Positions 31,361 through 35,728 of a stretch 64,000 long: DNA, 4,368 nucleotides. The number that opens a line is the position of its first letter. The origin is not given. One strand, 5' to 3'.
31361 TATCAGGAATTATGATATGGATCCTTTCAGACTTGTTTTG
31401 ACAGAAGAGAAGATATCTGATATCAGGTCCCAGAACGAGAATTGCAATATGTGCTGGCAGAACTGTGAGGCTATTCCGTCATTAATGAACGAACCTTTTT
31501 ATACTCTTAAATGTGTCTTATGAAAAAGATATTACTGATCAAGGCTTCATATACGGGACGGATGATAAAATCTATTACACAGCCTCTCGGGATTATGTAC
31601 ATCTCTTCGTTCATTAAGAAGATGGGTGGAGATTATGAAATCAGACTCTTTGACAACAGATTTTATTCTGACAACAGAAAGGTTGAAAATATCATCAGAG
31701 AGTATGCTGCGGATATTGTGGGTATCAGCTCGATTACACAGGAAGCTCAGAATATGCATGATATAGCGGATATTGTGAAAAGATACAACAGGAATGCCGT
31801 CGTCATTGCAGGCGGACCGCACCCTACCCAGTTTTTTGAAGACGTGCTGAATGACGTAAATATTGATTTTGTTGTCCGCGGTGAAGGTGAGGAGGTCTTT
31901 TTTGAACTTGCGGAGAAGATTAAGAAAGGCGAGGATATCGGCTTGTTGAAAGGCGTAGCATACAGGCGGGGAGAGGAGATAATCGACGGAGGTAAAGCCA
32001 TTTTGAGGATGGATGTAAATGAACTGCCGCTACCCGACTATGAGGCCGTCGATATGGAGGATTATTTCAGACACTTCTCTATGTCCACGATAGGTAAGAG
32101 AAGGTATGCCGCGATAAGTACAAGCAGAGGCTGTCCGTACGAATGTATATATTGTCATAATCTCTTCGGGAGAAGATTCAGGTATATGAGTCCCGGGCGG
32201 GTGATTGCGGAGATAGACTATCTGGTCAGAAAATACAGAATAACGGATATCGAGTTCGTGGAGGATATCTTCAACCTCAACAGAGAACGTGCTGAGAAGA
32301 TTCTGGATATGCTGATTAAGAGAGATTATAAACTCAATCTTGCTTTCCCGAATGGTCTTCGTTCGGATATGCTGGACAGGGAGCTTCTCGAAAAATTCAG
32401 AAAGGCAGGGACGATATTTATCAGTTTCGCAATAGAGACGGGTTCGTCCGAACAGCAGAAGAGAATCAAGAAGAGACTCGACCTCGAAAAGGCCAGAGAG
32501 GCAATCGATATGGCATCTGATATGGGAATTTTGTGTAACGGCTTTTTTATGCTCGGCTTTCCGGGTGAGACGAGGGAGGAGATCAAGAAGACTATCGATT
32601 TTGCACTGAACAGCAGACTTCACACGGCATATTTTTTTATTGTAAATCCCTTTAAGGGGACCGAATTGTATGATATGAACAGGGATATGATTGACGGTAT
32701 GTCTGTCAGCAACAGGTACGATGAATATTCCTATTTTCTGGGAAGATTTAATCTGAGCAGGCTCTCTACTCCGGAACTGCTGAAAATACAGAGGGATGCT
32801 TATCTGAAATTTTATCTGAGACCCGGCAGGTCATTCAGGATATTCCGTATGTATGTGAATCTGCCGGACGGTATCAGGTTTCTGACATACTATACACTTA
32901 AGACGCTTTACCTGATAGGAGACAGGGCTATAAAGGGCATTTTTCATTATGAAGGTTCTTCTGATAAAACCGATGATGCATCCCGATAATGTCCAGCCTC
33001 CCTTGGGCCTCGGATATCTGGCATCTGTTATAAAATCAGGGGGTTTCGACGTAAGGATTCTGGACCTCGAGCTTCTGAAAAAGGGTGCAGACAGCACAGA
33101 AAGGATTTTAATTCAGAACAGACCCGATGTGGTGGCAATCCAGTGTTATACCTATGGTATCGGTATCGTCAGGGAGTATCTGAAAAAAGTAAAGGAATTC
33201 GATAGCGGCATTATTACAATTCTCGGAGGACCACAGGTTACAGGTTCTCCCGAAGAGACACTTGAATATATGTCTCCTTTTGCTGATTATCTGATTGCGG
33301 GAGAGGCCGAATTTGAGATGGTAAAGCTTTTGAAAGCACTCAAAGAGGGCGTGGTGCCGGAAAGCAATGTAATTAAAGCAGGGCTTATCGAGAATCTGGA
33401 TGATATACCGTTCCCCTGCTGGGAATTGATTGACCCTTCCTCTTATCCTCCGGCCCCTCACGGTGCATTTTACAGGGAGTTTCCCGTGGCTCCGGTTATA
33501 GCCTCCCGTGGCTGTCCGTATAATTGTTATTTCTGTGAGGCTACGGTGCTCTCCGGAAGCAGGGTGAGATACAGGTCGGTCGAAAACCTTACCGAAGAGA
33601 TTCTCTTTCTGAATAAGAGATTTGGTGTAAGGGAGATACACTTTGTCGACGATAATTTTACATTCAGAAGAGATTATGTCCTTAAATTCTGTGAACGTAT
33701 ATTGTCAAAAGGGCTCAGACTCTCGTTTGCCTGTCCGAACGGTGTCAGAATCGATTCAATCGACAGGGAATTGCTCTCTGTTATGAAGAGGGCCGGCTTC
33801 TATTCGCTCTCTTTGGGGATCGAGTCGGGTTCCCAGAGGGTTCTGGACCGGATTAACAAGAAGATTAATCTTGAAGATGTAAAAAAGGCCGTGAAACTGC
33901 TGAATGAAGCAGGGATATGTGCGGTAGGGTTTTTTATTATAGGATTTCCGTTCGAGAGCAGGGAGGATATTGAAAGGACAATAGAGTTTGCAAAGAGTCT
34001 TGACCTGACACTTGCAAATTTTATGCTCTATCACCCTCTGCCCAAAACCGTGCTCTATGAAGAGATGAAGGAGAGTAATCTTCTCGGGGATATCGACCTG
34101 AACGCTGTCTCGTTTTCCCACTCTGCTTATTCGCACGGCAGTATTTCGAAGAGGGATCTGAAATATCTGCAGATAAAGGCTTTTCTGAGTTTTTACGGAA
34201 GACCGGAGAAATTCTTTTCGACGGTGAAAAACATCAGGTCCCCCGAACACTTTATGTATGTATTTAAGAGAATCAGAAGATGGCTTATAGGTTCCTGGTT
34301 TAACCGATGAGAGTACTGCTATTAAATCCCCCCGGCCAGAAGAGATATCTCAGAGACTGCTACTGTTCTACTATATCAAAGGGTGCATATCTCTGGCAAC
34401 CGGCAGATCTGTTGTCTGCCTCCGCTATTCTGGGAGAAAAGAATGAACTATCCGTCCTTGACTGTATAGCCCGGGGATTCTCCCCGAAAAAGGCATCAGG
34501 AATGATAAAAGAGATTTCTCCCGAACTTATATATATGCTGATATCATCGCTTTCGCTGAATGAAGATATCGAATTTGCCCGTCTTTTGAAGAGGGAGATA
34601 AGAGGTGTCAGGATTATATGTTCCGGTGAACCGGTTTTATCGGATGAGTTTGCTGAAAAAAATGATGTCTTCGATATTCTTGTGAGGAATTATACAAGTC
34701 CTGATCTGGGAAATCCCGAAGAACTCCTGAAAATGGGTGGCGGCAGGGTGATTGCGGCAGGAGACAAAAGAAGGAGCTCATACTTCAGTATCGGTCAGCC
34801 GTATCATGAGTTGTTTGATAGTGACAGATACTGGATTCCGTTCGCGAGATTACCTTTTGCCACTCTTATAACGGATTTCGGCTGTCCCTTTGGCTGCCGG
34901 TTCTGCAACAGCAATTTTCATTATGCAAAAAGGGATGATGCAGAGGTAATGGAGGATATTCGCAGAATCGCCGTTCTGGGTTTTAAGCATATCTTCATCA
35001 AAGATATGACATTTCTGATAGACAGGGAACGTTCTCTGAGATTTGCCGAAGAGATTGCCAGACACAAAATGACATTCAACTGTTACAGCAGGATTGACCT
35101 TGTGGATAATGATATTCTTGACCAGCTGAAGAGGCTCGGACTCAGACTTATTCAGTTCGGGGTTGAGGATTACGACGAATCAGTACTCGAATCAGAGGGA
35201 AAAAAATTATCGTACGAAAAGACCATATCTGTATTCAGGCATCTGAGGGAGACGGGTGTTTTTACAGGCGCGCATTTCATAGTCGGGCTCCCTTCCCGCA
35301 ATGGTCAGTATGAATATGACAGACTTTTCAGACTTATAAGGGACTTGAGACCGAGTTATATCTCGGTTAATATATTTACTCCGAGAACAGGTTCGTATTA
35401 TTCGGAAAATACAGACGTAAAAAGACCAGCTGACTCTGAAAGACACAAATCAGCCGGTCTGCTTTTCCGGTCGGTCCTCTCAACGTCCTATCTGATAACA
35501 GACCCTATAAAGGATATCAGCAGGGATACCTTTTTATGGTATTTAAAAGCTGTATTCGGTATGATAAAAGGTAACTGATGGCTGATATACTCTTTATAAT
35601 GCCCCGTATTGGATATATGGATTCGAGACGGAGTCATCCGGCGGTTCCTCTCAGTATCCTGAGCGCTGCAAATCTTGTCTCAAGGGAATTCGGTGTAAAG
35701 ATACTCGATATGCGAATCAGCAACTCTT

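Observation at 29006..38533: Seven-gene translationally coupled operon: five B12-rSAMs, one SPASM rSAM and one degenerate rSAM ending in a CrtI-like flavoenzyme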

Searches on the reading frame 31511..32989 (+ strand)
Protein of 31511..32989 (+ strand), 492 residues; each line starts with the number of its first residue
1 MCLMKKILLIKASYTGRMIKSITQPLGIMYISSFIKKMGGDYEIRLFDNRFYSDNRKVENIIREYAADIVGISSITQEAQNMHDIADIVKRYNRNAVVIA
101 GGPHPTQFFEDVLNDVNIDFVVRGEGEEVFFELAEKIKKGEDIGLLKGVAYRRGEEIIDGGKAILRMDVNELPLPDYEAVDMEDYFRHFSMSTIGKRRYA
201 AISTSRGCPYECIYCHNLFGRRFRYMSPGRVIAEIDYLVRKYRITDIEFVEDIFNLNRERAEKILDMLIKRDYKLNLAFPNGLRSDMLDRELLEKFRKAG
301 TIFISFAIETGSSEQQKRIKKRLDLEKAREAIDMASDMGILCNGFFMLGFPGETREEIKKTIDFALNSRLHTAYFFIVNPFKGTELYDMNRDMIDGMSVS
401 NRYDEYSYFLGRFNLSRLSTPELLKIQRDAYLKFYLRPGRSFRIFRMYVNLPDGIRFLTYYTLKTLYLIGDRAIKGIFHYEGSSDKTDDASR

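Call 5: search_protein_families(library=pfam, proteins=[window:31511-32989:+], max_evalue=0.01)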
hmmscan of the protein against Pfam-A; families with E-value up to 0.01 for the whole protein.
window:31511-32989:+ (492 aa): 3 families
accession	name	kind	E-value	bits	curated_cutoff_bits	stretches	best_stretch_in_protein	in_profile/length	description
PF04055.27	Radical_SAM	-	4.8e-25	89.1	29.5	1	202-365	1-166/166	Radical SAM superfamily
PF02310.24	B12-binding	-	1.4e-19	70.6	32.1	1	19-133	8-120/121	B12 binding domain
PF19864.5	Radical_SAM_N2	-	0.0025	17.7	29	1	90-142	81-130/151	Radical SAM proteins, N-terminal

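Call 9: search_protein_families(library=ncbifam, proteins=[window:31511-32989:+], max_evalue=0.001)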
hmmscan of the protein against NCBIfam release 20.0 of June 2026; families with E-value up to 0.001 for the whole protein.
window:31511-32989:+ (492 aa): 28 families (the best 25 are shown)
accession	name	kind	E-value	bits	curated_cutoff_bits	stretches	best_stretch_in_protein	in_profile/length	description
TIGR02026.1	BchE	equivalog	1.5e-55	189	481.35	1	7-437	2-430/497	magnesium-protoporphyrin IX monomethyl ester anaerobic oxidative cyclase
NF038361.1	rSAM_Sden_1168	equivalog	2.3e-49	168.4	575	1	56-389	130-472/560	Sden_1168 family B12-binding radical SAM P-methyltransferase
NF050148.1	rSAM_ApyD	equivalog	1.1e-45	156.2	750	1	47-399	58-402/645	RiPP biosynthesis radical SAM protein ApyD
TIGR03471.1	HpnJ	equivalog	1.5e-44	152.7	577.6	1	72-449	74-447/472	hopanoid biosynthesis associated radical SAM protein HpnJ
TIGR04479.1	bcpD_PhpK_rSAM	subfamily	7.4e-38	130.2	600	1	26-367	73-408/504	PhpK family radical SAM P-methyltransferase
TIGR04014.1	B12_SAM_MJ_0865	equivalog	1.6e-35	122.8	360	1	61-393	33-361/434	methyl-coenzyme M reductase glutamine C-methyltransferase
TIGR04072.2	rSAM_ladder_B12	equivalog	2.3e-34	118.8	360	1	24-373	17-353/443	lipid biosynthesis B12-binding/radical SAM protein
TIGR04013.1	B12_SAM_MJ_1487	hypoth_equivalog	4.4e-33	114.7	251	1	53-390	30-357/382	TIGR04013 family B12-binding domain/radical SAM domain-containing protein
TIGR03975.1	rSAM_ocin_1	subfamily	1.5e-32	112.9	281.85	1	58-362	120-424/606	RiPP maturation radical SAM C-methyltransferase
TIGR04385.1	B12_rSAM_cofa1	equivalog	1e-30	107.4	450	1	6-364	1-360/438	B12 lower ligand biosynthesis radical SAM protein BzaD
TIGR04367.1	HpnR_B12_rSAM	equivalog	9.3e-27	93.7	650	1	24-390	21-373/490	hopanoid C-3 methylase HpnR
NF033070.1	rSAM_AprD4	equivalog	1.3e-25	90.3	500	1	168-394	169-396/456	AprD4 family radical SAM diol-dehydratase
TIGR04190.1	B12_SAM_Ta0216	equivalog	1.6e-25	89.7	500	1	25-367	37-393/554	TIGR04190 family B12-binding domain/radical SAM domain protein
TIGR04295.1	B12_rSAM_oligo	hypoth_equivalog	1.8e-25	89.5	400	1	93-324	99-317/422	TIGR04295 family B12-binding domain-containing radical SAM protein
NF033712.0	B12_rSAM_KedN5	subfamily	1.2e-24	86.5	700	1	39-412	34-412/624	KedN5 family methylcobalamin-dependent radical SAM C-methyltransferase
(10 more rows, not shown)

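Call 55: search_solved_structures(query=window:31520-32989:+, max_evalue=0.001)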
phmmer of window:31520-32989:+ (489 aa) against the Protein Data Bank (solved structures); distinct sequences matched with E-value up to 0.001: 8.
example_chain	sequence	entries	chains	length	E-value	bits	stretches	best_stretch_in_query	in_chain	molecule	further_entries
6fd2_B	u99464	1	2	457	3.2e-20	75.6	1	170-394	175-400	Putative apramycin biosynthetic oxidoreductase 4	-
9ccb_A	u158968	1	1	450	1.1e-17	67.2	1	77-390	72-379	Radical SAM core domain-containing protein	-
7kdx_A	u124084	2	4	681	1.2e-12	50.7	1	65-237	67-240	Methyltransferase TokK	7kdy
9n1b_A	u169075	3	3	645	6.3e-10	41.7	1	59-274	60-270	Radical SAM protein | Radical SAM enzyme CysS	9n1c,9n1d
5ul2_A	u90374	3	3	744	1.4e-05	27.3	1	40-364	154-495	OxsB protein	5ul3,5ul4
4jc0_A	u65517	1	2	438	2e-05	26.8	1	180-416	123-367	Ribosomal protein S12 methylthiotransferase RimO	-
6wte_A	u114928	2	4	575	4.5e-05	25.7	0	87-360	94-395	B12-binding domain-containing protein | Tryptophan-C2-methyltransferase containing B12-binding domain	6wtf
2qgq_A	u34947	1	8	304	9.8e-05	24.5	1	193-416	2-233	Protein TM_1862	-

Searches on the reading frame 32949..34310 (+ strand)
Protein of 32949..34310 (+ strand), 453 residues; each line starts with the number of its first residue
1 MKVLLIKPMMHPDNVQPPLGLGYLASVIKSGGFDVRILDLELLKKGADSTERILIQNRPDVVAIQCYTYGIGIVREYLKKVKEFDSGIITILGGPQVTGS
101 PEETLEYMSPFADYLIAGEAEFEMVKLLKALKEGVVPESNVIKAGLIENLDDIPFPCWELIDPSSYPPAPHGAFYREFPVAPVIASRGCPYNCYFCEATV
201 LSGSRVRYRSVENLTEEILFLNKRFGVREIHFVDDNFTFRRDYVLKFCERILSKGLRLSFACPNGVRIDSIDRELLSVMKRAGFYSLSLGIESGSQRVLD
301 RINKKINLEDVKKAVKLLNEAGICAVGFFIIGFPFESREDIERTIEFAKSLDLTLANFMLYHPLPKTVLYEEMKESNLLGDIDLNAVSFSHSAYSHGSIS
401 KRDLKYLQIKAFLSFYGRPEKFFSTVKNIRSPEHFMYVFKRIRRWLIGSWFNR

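Call 5: search_protein_families(library=pfam, proteins=[window:32949-34310:+], max_evalue=0.01)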
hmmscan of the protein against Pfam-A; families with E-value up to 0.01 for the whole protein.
window:32949-34310:+ (453 aa): 2 families
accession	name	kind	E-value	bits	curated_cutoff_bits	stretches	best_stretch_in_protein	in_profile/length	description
PF04055.27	Radical_SAM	-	9.2e-30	104.4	29.5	1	184-348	2-166/166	Radical SAM superfamily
PF02310.24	B12-binding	-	9.2e-20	71.1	32.1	1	14-122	10-115/121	B12 binding domain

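Call 9: search_protein_families(library=ncbifam, proteins=[window:32949-34310:+], max_evalue=0.001)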
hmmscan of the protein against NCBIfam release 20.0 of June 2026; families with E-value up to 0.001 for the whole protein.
window:32949-34310:+ (453 aa): 37 families (the best 25 are shown)
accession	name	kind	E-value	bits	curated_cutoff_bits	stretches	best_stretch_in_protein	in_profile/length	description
TIGR02026.1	BchE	equivalog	9.3e-47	160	481.35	1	16-381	20-395/497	magnesium-protoporphyrin IX monomethyl ester anaerobic oxidative cyclase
NF038361.1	rSAM_Sden_1168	equivalog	1.5e-43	149.2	575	1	14-416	81-515/560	Sden_1168 family B12-binding radical SAM P-methyltransferase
TIGR03471.1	HpnJ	equivalog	7e-42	143.9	577.6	1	55-429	65-446/472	hopanoid biosynthesis associated radical SAM protein HpnJ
TIGR04072.2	rSAM_ladder_B12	equivalog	1.5e-41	142.5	360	1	11-377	12-376/443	lipid biosynthesis B12-binding/radical SAM protein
TIGR04013.1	B12_SAM_MJ_1487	hypoth_equivalog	1.1e-40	139.7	251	1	57-378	41-361/382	TIGR04013 family B12-binding domain/radical SAM domain-containing protein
NF050148.1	rSAM_ApyD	equivalog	3.6e-36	124.8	750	1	14-374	21-394/645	RiPP biosynthesis radical SAM protein ApyD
TIGR04479.1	bcpD_PhpK_rSAM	subfamily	8.2e-35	120.1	600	1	181-380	242-438/504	PhpK family radical SAM P-methyltransferase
TIGR04385.1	B12_rSAM_cofa1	equivalog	1.5e-32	113.4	450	1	18-349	20-362/438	B12 lower ligand biosynthesis radical SAM protein BzaD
TIGR04014.1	B12_SAM_MJ_0865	equivalog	3.4e-30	105.2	360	1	74-377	57-362/434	methyl-coenzyme M reductase glutamine C-methyltransferase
NF033070.1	rSAM_AprD4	equivalog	4.6e-28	98.3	500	1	149-374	169-391/456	AprD4 family radical SAM diol-dehydratase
TIGR04367.1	HpnR_B12_rSAM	equivalog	2.4e-25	89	650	1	17-371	21-371/490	hopanoid C-3 methylase HpnR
NF045585.1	rSAM_slr0320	equivalog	1.1e-20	73.7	775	1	183-352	238-410/511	photosystem II high light acclimation radical SAM protein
TIGR03975.1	rSAM_ocin_1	subfamily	3.2e-20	72.2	281.85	1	50-349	120-428/606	RiPP maturation radical SAM C-methyltransferase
TIGR04295.1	B12_rSAM_oligo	hypoth_equivalog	9.4e-18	64.1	400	1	18-310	25-320/422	TIGR04295 family B12-binding domain-containing radical SAM protein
NF033712.0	B12_rSAM_KedN5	subfamily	1.2e-16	60.1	700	1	18-339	17-358/624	KedN5 family methylcobalamin-dependent radical SAM C-methyltransferase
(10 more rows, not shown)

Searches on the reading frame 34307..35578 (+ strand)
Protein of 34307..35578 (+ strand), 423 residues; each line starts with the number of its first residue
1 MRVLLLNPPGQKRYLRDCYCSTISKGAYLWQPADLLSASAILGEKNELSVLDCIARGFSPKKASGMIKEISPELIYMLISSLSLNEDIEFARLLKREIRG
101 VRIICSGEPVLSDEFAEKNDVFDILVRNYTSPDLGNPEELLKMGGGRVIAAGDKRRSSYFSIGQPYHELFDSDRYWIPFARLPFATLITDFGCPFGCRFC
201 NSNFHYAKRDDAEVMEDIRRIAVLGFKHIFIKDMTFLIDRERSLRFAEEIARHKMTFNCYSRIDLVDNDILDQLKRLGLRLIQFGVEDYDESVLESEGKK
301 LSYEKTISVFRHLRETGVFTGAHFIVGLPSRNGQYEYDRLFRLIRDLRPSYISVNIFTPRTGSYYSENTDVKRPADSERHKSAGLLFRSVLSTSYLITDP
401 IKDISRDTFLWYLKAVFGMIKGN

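Call 5: search_protein_families(library=pfam, proteins=[window:34307-35578:+], max_evalue=0.01)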
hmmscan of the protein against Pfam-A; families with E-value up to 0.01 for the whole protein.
window:34307-35578:+ (423 aa): 1 family
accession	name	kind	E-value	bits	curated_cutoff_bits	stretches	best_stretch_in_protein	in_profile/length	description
PF04055.27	Radical_SAM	-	3e-17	63.7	29.5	1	192-333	6-156/166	Radical SAM superfamily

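Call 9: search_protein_families(library=ncbifam, proteins=[window:34307-35578:+], max_evalue=0.001)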
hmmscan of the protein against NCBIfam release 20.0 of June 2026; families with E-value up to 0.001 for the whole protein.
window:34307-35578:+ (423 aa): 17 families
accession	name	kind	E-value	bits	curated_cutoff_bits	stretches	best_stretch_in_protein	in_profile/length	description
TIGR03471.1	HpnJ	equivalog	1.7e-24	86.6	577.6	1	29-364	31-382/472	hopanoid biosynthesis associated radical SAM protein HpnJ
TIGR02026.1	BchE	equivalog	4.1e-14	52.3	481.35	1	191-372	201-391/497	magnesium-protoporphyrin IX monomethyl ester anaerobic oxidative cyclase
TIGR04479.1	bcpD_PhpK_rSAM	subfamily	6.3e-13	47.9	600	1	185-351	242-413/504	PhpK family radical SAM P-methyltransferase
TIGR04367.1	HpnR_B12_rSAM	equivalog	9.6e-13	47.5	650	1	182-363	184-367/490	hopanoid C-3 methylase HpnR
TIGR04072.2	rSAM_ladder_B12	equivalog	3.2e-12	45.8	360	1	186-330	182-333/443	lipid biosynthesis B12-binding/radical SAM protein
NF033070.1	rSAM_AprD4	equivalog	3.6e-12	45.9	500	1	165-362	176-383/456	AprD4 family radical SAM diol-dehydratase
NF038361.1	rSAM_Sden_1168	equivalog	9.7e-12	44.2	575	1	185-358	283-460/560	Sden_1168 family B12-binding radical SAM P-methyltransferase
NF050148.1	rSAM_ApyD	equivalog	7.7e-11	41.1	750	1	178-338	191-358/645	RiPP biosynthesis radical SAM protein ApyD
TIGR04295.1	B12_rSAM_oligo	hypoth_equivalog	1.9e-10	40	400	1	185-293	201-308/422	TIGR04295 family B12-binding domain-containing radical SAM protein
NF040542.1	rSAM_RCCLKC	equivalog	8.3e-10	38.4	450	1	192-326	188-330/423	arsinothricin biosynthesis radical SAM protein ArsL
TIGR04014.1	B12_SAM_MJ_0865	equivalog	7.6e-08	31.6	360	1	189-359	165-348/434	methyl-coenzyme M reductase glutamine C-methyltransferase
TIGR03975.1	rSAM_ocin_1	subfamily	3.3e-07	29.2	281.85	1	195-368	280-454/606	RiPP maturation radical SAM C-methyltransferase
NF040546.1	rSAM_CUAEP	equivalog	2.4e-06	26.5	500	1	192-329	179-324/468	CUAEP/CCAEP-tail radical SAM (seleno)protein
TIGR04013.1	B12_SAM_MJ_1487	hypoth_equivalog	1.3e-05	24.2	251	0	262-370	248-358/382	TIGR04013 family B12-binding domain/radical SAM domain-containing protein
NF053742.1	LipS1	equivalog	1.8e-05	24.5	230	1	188-369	12-195/268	LipS1 family lipoyl synthase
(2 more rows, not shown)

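Call 24: search_solved_structures(query=window:34307-35578:+, max_evalue=0.01)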
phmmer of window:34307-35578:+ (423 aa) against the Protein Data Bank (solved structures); distinct sequences matched with E-value up to 0.01: 7.
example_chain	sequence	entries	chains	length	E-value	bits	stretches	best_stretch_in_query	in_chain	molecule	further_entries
6fd2_B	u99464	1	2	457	9.3e-12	47.8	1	164-364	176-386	Putative apramycin biosynthetic oxidoreductase 4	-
1olt_A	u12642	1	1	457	0.00048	22.4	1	250-356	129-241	OXYGEN-INDEPENDENT COPROPORPHYRINOGEN III OXIDASE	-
9n1b_A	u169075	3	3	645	0.002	20.4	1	130-257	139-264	Radical SAM protein | Radical SAM enzyme CysS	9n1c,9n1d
6iad_A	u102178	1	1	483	0.0038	19.4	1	242-342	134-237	Histone acetyltransferase, ELP3 family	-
6iaz_A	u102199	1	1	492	0.0039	19.4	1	242-342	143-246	Histone acetyltransferase, ELP3 family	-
6ia8_A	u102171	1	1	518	0.0041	19.3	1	242-342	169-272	Histone acetyltransferase, ELP3 family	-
9ccb_A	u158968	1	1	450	0.0067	18.6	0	188-365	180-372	Radical SAM core domain-containing protein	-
